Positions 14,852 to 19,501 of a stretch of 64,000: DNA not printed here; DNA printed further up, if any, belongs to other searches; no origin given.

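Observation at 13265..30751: A 17.5 kb single gene for a 5,828-aa sortase-anchored surface protein built from about 50 tandem Ig-like repeats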

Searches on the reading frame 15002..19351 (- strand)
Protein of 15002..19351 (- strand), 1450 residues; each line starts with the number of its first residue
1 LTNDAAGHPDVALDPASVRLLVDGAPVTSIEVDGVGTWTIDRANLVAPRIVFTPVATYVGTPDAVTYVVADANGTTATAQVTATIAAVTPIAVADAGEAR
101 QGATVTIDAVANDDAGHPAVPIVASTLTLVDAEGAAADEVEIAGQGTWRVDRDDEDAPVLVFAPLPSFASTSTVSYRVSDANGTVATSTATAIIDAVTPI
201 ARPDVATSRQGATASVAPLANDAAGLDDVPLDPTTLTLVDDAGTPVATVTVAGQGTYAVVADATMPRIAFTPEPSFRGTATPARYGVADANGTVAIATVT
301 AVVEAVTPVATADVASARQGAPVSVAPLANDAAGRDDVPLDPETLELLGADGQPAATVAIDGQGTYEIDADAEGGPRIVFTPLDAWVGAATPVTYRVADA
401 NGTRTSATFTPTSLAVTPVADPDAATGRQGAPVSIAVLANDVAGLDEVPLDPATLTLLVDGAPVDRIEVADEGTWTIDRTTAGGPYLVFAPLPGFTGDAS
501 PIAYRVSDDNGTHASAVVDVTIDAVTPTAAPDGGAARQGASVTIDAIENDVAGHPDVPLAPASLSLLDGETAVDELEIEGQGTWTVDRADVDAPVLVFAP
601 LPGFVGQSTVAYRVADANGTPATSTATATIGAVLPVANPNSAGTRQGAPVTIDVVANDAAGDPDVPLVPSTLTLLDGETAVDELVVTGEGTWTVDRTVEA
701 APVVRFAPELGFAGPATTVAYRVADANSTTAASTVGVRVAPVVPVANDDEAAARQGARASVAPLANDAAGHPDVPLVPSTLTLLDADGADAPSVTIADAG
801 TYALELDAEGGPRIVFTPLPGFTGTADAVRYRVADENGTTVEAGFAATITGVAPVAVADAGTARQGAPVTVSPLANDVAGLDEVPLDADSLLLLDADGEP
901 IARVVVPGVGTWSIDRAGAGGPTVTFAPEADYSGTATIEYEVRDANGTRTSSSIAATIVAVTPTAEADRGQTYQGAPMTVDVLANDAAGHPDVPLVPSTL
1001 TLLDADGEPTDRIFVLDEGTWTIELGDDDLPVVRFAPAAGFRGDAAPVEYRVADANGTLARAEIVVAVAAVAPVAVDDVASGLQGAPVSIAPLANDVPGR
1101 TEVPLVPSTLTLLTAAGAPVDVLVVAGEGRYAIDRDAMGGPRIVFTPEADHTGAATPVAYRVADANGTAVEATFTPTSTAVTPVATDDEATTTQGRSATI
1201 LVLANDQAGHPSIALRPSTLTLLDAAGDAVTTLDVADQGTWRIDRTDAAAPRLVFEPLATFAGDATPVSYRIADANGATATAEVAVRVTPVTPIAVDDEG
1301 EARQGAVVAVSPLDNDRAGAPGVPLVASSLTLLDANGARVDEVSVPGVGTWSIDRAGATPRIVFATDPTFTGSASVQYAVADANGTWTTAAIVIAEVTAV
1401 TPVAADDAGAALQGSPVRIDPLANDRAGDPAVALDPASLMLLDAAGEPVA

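Call 64: search_protein_families(library=pfam, proteins=[window:15002-19351:-], max_evalue=0.001)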
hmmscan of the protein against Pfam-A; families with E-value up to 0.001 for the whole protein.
window:15002-19351:- (1450 aa): 5 families
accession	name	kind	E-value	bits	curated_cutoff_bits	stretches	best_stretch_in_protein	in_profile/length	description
PF19076.6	CshA_repeat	-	1.2e-210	684.8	27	13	1071-1177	2-102/103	Surface adhesin CshA repetitive domain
PF17963.7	Big_9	-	1.6e-92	305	23.6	13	853-954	3-86/89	Bacterial Ig domain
PF17892.7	Cadherin_5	-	2.4e-36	123.9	26.5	1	910-958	53-97/98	Cadherin-like domain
PF17803.7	Cadherin_4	-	1.2e-12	48.6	25.1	0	848-878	6-40/71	Bacterial cadherin-like domain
PF02494.22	HYR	-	4.4e-07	30.6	21.7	0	387-410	56-78/81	HYR domain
